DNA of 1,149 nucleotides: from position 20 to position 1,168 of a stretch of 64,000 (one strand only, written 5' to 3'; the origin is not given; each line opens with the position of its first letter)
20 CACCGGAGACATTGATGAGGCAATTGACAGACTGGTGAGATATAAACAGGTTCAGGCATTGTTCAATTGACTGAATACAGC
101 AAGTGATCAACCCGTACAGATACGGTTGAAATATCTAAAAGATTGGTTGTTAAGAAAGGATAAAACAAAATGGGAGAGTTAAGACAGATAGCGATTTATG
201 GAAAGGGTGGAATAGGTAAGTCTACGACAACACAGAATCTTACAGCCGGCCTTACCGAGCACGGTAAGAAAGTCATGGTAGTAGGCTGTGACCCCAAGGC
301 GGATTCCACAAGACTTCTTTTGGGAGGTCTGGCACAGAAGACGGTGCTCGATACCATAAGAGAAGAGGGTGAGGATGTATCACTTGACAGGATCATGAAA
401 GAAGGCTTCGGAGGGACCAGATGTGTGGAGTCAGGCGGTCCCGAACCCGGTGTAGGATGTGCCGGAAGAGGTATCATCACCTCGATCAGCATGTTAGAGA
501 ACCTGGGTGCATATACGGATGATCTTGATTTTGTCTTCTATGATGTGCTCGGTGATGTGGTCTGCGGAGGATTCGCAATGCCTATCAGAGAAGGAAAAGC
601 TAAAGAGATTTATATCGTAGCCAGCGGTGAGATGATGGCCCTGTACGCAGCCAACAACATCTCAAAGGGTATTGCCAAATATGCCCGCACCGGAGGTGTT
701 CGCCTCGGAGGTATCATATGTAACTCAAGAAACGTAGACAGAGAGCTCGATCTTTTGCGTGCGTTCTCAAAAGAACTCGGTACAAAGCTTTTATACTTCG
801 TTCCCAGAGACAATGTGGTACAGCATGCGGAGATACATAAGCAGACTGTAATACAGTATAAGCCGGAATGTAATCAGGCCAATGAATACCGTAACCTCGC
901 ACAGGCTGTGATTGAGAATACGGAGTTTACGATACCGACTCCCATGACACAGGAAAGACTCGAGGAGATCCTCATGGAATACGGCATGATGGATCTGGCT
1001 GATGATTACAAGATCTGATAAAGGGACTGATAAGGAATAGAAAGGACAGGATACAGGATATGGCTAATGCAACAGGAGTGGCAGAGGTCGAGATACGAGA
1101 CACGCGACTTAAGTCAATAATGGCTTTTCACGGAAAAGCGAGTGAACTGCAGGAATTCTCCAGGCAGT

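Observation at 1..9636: Nitrogenase-like HDK enzyme wired into a cyst(e)ine import / desulfidase / CymR-type sulfur module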

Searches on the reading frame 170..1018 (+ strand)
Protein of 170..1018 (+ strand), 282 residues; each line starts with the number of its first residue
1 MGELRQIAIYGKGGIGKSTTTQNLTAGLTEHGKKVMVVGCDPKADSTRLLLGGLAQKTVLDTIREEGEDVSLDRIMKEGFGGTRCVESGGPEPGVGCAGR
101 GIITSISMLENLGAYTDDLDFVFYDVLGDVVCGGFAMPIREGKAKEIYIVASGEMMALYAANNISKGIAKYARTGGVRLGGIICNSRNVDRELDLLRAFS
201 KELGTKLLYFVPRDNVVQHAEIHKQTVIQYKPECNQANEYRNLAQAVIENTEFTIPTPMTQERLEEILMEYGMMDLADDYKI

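Call 3: search_protein_families(library=pfam, proteins=[window:170-1018:+], max_evalue=0.01)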
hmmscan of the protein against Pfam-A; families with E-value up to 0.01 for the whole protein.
window:170-1018:+ (282 aa): 9 families
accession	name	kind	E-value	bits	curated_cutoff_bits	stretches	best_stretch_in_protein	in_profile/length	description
PF00142.24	Fer4_NifH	-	1e-129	432.2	25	1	5-274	1-271/271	4Fe-4S iron sulfur cluster binding proteins, NifH/frxC family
PF01656.29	CbiA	-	2.4e-11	44.1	25.4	1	8-226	3-124/125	CobQ/CobB/MinD/ParA nucleotide binding domain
PF13614.12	AAA_31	-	2.1e-09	38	27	1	7-63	4-63/177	AAA domain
PF10609.15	ParA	-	6.1e-08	32.8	27.1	1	10-52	10-52/246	NUBPL iron-transfer P-loop NTPase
PF03308.22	MeaB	-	6.3e-06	25.8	23.1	1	2-47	31-76/273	Methylmalonyl Co-A mutase-associated GTPase MeaB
PF02374.21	ArsA_ATPase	-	9.8e-06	25.4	24.3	1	5-42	2-39/305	Anion-transporting ATPase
PF06564.18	CBP_BcsQ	-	0.00021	21.3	21.3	0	194-245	180-231/234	Cellulose biosynthesis protein BcsQ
PF13401.12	AAA_22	-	0.00033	21.4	27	1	7-66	8-66/130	AAA domain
PF00448.28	SRP54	-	0.0035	17.5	22.7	1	7-42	4-39/196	SRP54-type protein, GTPase domain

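Call 4: search_protein_families(library=ncbifam, proteins=[window:170-1018:+], max_evalue=0.001)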
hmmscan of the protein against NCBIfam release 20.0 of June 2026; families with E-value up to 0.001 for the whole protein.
window:170-1018:+ (282 aa): 17 families
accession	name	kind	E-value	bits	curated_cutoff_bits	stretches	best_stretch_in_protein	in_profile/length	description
TIGR01287.1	nifH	equivalog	2.9e-139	463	394.35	1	5-276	1-273/275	nitrogenase iron protein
NF033200.1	F430_CfbC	exception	5.8e-116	386.4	402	1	5-268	1-259/260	Ni-sirohydrochlorin a,c-diamide reductive cyclase ATP-dependent reductase subunit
NF009702.0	PRK13231.1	equivalog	2.4e-101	338.4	427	1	4-271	2-262/264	nitrogenase reductase-like protein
NF009701.0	PRK13230.1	subfamily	7.1e-99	330.5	350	1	4-267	1-277/291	nitrogenase reductase-like protein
TIGR01281.1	DPOR_bchL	equivalog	1.3e-62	211.6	345.15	1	6-269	2-265/268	ferredoxin:protochlorophyllide reductase (ATP-dependent) iron-sulfur ATP-binding protein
TIGR02016.1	BchX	equivalog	1.4e-56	192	331.2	1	5-264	1-264/296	chlorophyllide a reductase iron protein subunit X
TIGR01969.1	minD_arch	subfamily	7e-16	58.1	201.75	2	143-257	130-239/251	cell division ATPase MinD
TIGR03371.1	cellulose_yhjQ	equivalog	4.3e-11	42.8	157.85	1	192-248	185-242/246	cellulose biosynthesis protein BcsQ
TIGR01968.1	minD_bact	equivalog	8.8e-09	35.1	212.9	1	10-63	8-60/261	septum site-determining protein MinD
NF041546.1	ParA_partition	equivalog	6.1e-06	25.9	180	1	11-44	7-40/203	ParA family partition ATPase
NF006958.0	PRK09435.1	equivalog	2.2e-05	23.7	329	1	4-48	57-101/333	methylmalonyl Co-A mutase-associated GTPase MeaB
TIGR00750.1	lao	equivalog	2.5e-05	23.5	240.75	1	2-47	32-77/300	methylmalonyl Co-A mutase-associated GTPase MeaB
NF041136.1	MrpORP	equivalog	3.7e-05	23.2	450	1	9-51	11-53/365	iron-sulfur cluster carrier protein MrpORP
NF008669.0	PRK11670.1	equivalog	5.8e-05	22.2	348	1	10-57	114-161/369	iron-sulfur cluster carrier protein ApbC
TIGR04291.1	arsen_driv_ArsA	equivalog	6.3e-05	21.9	650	1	9-45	325-361/565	arsenical pump-driving ATPase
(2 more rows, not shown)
